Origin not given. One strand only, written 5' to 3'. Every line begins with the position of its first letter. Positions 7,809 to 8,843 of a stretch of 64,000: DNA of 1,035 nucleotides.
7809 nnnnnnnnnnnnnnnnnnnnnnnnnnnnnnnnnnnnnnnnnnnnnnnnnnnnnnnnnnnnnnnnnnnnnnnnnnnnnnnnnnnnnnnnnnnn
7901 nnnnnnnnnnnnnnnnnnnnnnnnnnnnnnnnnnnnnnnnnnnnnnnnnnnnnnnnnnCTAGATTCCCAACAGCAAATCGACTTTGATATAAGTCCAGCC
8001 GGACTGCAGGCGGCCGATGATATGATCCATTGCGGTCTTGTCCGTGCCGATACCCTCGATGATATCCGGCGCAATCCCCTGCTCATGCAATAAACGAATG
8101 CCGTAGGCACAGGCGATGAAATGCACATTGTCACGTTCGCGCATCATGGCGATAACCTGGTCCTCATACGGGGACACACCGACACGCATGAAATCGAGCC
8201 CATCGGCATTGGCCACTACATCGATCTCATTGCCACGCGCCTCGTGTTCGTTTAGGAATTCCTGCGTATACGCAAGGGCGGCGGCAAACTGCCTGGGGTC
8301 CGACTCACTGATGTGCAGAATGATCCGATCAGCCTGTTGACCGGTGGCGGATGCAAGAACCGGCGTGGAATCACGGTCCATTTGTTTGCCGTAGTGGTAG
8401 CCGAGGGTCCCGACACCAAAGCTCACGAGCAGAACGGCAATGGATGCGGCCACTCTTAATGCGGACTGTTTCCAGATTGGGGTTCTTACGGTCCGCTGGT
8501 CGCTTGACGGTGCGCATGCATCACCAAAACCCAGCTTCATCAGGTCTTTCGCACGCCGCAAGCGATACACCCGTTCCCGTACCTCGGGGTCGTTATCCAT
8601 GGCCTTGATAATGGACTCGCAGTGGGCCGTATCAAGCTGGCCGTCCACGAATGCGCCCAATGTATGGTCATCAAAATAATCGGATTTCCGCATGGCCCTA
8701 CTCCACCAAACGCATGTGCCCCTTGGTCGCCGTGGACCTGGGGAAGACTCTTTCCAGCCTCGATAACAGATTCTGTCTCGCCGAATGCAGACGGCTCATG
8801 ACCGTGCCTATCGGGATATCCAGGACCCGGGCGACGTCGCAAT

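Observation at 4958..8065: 107-nt direct repeat of the anti-sigma gene 3' end, exactly 3001 bp apart, brackets the peroxidase module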

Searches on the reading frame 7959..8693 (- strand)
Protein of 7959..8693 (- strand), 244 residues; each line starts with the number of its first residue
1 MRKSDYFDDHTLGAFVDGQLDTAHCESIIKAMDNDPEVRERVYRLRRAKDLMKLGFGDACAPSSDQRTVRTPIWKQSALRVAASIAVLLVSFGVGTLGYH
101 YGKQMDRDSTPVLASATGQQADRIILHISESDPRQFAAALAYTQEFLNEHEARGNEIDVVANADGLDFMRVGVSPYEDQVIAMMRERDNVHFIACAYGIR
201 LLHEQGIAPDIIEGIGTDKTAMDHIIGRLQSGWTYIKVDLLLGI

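Call 4: search_protein_families(library=pfam, proteins=[window:7959-8693:-], max_evalue=0.01)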
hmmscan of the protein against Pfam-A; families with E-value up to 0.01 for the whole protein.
window:7959-8693:- (244 aa): 0 families

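Call 11: find_encoding_contigs(protein=window:7962-8693:-, flank=10000, max_places=10)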
Protein window:7962-8693:- (244 aa): no gene with exactly this product is on record in the collection.

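Call 13: find_homologous_proteins(query=window:7962-8693:-, max_evalue=0.001)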
Query window:7962-8693:- (244 aa): 200 proteins with E <= 0.001 among 1088 candidates; the best 120 are listed.
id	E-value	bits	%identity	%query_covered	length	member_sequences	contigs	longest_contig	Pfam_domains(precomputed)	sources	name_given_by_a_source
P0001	2.0e-159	546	100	100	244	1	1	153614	-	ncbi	-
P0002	1.2e-86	308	61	98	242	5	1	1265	-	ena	-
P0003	2.2e-86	307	60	99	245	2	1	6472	-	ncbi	ncbi:hypothetical protein [Thiogranum longum]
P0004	2.8e-85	304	59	99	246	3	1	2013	-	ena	-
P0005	2.7e-84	300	56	100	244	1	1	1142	-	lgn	-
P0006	1.1e-83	298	58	99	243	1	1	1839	-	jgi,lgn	jgi:intracellular sulfur oxidation DsrE/DsrF family protein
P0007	1.8e-83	298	58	99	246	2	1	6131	-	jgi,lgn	jgi:intracellular sulfur oxidation DsrE/DsrF family protein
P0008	2.4e-83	297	57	99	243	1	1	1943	-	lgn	-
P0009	5.4e-83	296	57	99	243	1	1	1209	-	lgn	-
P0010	5.4e-83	296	58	99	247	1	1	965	-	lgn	-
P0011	5.5e-82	293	57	99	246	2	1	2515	-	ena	-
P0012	2.9e-81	290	57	99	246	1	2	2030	-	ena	-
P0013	3.3e-81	290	56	100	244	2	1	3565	-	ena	-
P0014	1.9e-80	288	57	100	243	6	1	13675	-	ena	-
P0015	2.5e-80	287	56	99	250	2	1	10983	-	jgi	jgi:intracellular sulfur oxidation DsrE/DsrF family protein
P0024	4.8e-77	277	55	99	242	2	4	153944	-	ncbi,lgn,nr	ncbi:MAG: hypothetical protein J5I92_09625 [Thiogranum sp.]|nr:hypothetical protein [Thiogranum sp.]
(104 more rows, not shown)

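Call 14: find_encoding_contigs(protein=P0001, flank=10000, max_places=5)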
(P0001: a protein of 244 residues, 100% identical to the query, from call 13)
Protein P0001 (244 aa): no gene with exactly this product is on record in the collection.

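Call 15: find_encoding_contigs(protein=P0024, flank=10000, max_places=4)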
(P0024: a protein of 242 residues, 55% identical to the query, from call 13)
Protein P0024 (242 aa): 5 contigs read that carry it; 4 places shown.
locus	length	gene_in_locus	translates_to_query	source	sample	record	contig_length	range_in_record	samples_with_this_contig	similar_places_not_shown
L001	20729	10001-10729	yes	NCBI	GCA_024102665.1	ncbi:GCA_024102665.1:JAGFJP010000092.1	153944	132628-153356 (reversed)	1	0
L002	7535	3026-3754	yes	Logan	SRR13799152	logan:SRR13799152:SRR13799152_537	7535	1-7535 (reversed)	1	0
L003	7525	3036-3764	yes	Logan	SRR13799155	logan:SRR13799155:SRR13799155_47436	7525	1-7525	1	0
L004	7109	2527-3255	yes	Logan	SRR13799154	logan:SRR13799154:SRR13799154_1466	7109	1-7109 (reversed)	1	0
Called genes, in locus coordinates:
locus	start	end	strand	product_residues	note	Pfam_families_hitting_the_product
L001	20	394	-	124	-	PF00581:Rhodanese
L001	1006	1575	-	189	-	PF00213:OSCP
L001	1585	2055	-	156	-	PF00430:ATP-synt_B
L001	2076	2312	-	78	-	PF00137:ATP-synt_C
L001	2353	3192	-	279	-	PF00119:ATP-synt_A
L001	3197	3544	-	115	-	PF03899:ATP-synt_I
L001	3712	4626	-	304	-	PF02195:ParB_N, PF17762:HTH_ParB, PF23552:ParB_C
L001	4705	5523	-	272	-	PF00142:Fer4_NifH, PF01656:CbiA, PF02374:ArsA_ATPase (weak), PF06564:CBP_BcsQ, PF09140:MipZ, PF10609:ParA, PF13614:AAA_31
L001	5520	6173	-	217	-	PF02527:GidB, PF05175:MTS, PF08241:Methyltransf_11 (weak), PF08242:Methyltransf_12 (weak), PF13649:Methyltransf_25, PF13847:Methyltransf_31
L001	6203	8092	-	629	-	PF00890:FAD_binding_2 (faint), PF01134:GIDA, PF12831:FAD_oxidored, PF21680:GIDA_C_1st, PF13932:SAM_GIDA_C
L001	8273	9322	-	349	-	PF13439:Glyco_transf_4, PF13579:Glyco_trans_4_4, PF20706:GT4-conflict, PF00534:Glycos_transf_1, PF13692:Glyco_trans_1_4, PF13524:Glyco_trans_1_2 (weak)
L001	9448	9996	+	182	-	PF04542:Sigma70_r2, PF08281:Sigma70_r4_2, PF04545:Sigma70_r4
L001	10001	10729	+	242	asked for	-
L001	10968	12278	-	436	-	PF07396:Porin_O_P (faint)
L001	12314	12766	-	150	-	-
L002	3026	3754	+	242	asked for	-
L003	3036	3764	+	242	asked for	-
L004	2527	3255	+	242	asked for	-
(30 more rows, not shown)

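Call 16: find_encoding_contigs(protein=P0003, flank=10000, max_places=4)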
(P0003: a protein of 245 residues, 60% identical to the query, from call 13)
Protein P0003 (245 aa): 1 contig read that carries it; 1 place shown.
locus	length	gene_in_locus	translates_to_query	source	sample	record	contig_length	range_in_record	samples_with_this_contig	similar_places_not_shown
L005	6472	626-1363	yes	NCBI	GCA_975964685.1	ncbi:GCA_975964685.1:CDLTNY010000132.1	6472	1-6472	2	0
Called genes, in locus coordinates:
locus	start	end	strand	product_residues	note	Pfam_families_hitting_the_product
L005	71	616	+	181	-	PF04542:Sigma70_r2, PF08281:Sigma70_r4_2, PF04545:Sigma70_r4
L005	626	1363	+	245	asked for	-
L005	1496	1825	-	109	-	-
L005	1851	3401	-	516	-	PF06804:BamC_C (faint)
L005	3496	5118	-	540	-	-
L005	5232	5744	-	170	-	PF02635:DsrE (weak)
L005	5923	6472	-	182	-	PF08238:Sel1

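Call 34: search_protein_families(library=ncbifam, proteins=[window:7959-8693:-], max_evalue=0.001)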
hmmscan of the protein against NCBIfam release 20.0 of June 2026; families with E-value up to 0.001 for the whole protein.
window:7959-8693:- (244 aa): 0 families

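Call 36: find_related_loci(query=A2, collection=genome_contigs, flank=10000)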
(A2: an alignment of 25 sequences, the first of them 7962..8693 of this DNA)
Query A2 (244 aa) in genome_contigs; peptide patterns used: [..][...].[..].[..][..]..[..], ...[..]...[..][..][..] (x = any residue, [..] = any of these).
205 stretches matched a pattern; 71 encode a relative of the query (tblastn E <= 1e-3); 71 distinct loci.
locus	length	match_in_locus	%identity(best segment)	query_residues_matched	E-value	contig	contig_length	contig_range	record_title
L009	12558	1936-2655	53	1-239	1e-83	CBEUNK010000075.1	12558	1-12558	MAG TPA_asm: uncultured Thiogranum sp. isolate SRR13309658_concoct_20 genome assembly, contig: ERZ26778863.275, whole ge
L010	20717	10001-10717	55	1-241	8e-83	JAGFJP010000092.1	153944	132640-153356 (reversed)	MAG: Thiogranum sp. isolate mag.26 k127_4640180, whole genome shotgun sequence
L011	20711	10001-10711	53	5-239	6e-78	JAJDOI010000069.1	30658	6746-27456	MAG: Thiogranum sp. isolate MASpbin.12 k141_3050848, whole genome shotgun sequence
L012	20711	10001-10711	53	7-244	7e-78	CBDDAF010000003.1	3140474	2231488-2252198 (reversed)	MAG: Gammaproteobacteria bacterium isolate 2d973ff8-7951-42ef-854c-d078a0e890bc genome assembly, contig: contig_3, whole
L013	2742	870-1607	52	1-242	6e-79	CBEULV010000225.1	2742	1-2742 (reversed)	MAG TPA_asm: uncultured Gammaproteobacteria bacterium isolate SRR13515399_binner23_Refined_8 genome assembly, contig: ER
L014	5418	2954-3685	53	1-241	1e-76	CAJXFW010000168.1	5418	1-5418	MAG TPA_asm: uncultured Thiogranum sp. isolate SRR4028170_bin.1_MetaBAT_v2.12.1_MAG genome assembly, contig: NODE_4932_l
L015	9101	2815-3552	51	1-242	4e-76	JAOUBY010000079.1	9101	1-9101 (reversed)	MAG: Gammaproteobacteria bacterium isolate 24_May_SF_Bin18 24_May_SF_Bin18_scaffold_783_c1, whole genome shotgun sequenc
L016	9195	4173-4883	51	5-239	5e-76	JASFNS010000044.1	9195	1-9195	MAG: Thiogranum sp. isolate D0819M02metaG_Bin_1_Cleaned_1 D0819M02metaG_FD_scaffold_2868_c1, whole genome shotgun sequen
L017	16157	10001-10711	52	8-241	3e-75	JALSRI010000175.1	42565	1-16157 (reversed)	MAG: Thiohalobacter sp. isolate 356-308_metabat1_scaf2bin.060 356-308_scaffold_467_c1, whole genome shotgun sequence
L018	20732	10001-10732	48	1-244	3e-74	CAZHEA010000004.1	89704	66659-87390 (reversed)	MAG TPA_asm: uncultured Thiotrichaceae bacterium isolate SRP128015_co1_15 genome assembly, contig: NODE_105_length_89704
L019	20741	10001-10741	52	1-244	5e-74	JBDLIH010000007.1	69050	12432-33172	MAG: Pseudomonadota bacterium isolate MAG020 MAG020_7, whole genome shotgun sequence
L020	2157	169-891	54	1-241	4e-76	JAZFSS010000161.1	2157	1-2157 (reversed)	MAG: Gammaproteobacteria bacterium isolate BS2bin.14 BS2bin.14_161, whole genome shotgun sequence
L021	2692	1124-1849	50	1-239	5e-73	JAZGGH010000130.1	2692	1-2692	MAG: Gammaproteobacteria bacterium isolate SCS4bin.9 SCS4bin.9_130, whole genome shotgun sequence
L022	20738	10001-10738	47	1-242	6e-70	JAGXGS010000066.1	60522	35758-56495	MAG: Thiogranum sp. isolate LH_M44 k141_1023640, whole genome shotgun sequence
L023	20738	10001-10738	46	1-242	4e-70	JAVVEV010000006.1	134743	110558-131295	MAG: Thiogranum sp. isolate TamC13-30 NODE_6_length_134743_cov_5.512691, whole genome shotgun sequence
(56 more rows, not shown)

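Call 45: find_related_loci(query=A2, collection=viral_contigs, flank=10000)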
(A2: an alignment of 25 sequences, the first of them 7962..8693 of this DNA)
Query A2 (244 aa) in viral_contigs; peptide patterns used: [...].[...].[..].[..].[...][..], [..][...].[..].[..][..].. (x = any residue, [..] = any of these).
48 stretches matched a pattern, but none encodes a relative of the query by tblastn (E <= 1e-3).

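Call 53: list_cluster_members(proteins=[P0001, P0121, P0241, P0122, P0002])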
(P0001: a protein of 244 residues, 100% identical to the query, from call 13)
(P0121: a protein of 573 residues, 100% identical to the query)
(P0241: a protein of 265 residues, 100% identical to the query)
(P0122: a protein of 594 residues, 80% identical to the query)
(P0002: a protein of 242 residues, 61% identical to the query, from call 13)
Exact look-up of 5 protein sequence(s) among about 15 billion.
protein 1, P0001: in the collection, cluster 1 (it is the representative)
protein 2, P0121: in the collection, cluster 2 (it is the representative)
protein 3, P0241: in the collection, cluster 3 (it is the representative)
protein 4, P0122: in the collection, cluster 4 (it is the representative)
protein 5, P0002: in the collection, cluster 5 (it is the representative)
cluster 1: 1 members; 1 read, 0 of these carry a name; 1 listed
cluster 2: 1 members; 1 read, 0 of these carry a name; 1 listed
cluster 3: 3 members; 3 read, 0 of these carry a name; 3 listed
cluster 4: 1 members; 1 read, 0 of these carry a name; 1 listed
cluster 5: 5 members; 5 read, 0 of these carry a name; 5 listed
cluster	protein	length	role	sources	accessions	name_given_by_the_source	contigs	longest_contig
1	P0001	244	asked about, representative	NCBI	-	-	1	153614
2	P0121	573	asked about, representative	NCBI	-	-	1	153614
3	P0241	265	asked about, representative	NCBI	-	-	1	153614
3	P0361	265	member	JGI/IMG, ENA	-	-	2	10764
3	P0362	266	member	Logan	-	-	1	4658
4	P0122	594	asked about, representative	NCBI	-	-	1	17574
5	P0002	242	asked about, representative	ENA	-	-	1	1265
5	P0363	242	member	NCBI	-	-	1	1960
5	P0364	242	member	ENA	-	-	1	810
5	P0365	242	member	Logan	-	-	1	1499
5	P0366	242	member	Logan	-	-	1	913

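Call 54: find_encoding_contigs(protein=P0361, flank=10000, max_places=5)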
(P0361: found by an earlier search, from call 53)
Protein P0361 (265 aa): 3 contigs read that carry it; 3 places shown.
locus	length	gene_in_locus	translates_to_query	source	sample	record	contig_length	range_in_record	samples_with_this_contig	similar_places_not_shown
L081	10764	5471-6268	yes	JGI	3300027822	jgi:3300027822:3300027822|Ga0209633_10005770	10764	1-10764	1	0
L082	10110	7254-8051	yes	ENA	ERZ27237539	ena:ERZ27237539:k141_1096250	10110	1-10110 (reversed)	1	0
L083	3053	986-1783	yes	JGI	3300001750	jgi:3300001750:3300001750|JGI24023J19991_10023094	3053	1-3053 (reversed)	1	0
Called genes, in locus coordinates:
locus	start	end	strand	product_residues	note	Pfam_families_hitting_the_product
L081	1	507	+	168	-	?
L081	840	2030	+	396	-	PF06965:Na_H_antiport_1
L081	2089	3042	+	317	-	PF13409:GST_N_2, PF13417:GST_N_3, PF13410:GST_C_2 (weak)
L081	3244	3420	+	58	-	-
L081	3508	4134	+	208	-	PF12766:Pyridox_oxase_2 (faint), PF01243:PNPOx_N, PF10590:PNP_phzG_C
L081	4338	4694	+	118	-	PF07784:DUF1622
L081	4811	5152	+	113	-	-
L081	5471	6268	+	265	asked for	PF03734:YkuD (weak)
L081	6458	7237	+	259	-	PF02567:PhzC-PhzF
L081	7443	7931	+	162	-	PF00293:NUDIX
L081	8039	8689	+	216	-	PF01613:Flavin_Reduct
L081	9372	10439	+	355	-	PF10343:Q_salvage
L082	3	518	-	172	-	?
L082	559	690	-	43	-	-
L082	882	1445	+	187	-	PF00255:GSHPx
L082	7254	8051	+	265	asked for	PF03734:YkuD (weak)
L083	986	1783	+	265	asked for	PF03734:YkuD (weak)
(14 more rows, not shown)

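Call 55: find_encoding_contigs(protein=P0362, flank=10000, max_places=5)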
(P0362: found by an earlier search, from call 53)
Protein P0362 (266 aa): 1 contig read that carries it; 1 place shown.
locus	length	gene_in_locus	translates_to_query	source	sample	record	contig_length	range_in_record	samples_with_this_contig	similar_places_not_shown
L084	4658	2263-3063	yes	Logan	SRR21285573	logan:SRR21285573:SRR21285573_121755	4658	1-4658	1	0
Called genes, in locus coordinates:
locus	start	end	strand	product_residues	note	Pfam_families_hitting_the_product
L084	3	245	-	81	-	?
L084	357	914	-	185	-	PF12975:DUF3859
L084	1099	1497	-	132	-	-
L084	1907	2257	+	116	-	-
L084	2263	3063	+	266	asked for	PF03734:YkuD (weak)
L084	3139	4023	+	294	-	PF02567:PhzC-PhzF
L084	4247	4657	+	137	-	?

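Call 73: search_protein_families(library=pfam, proteins=[L084:1907-2257:+], max_evalue=0.01)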
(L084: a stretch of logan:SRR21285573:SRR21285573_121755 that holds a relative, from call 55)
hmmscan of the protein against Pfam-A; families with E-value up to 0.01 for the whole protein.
L084:1907-2257:+ (116 aa): 0 families

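Call 91: search_solved_structures(query=A2, max_evalue=1)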
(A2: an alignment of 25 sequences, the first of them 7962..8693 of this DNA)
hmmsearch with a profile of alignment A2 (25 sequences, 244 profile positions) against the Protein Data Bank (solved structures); distinct sequences matched with E-value up to 1: 10.
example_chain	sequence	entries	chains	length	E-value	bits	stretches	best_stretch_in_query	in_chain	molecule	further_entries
1l1s_A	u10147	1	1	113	8.7e-12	48.5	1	123-237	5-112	hypothetical protein MTH1491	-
2pd2_A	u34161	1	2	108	0.14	15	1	152-236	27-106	Hypothetical protein ST0148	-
3vej_A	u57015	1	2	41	0.35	13.8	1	207-236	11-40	Ubiquitin-like protein MDY2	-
8uja_A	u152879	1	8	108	0.45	13.4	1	154-236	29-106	T33-fn10: engineered DrsE like sulfur reductase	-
2h0q_A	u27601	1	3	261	0.76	12.7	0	126-196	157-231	Suppressor of T-cell receptor signaling 1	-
3mbk_A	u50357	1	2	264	0.78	12.6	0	126-196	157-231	Ubiquitin-associated and SH3 domain-containing protein B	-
5w5g_A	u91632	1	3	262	0.78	12.6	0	126-196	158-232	Ubiquitin-associated and SH3 domain-containing protein B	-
5vr6_A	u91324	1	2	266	0.81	12.6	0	126-196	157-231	Ubiquitin-associated and SH3 domain-containing protein B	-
2ikq_A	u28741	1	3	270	0.81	12.6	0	126-196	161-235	Suppressor of T-cell receptor signaling 1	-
8u5m_A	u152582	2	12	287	0.93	12.4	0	126-196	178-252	Ubiquitin-associated and SH3 domain-containing protein B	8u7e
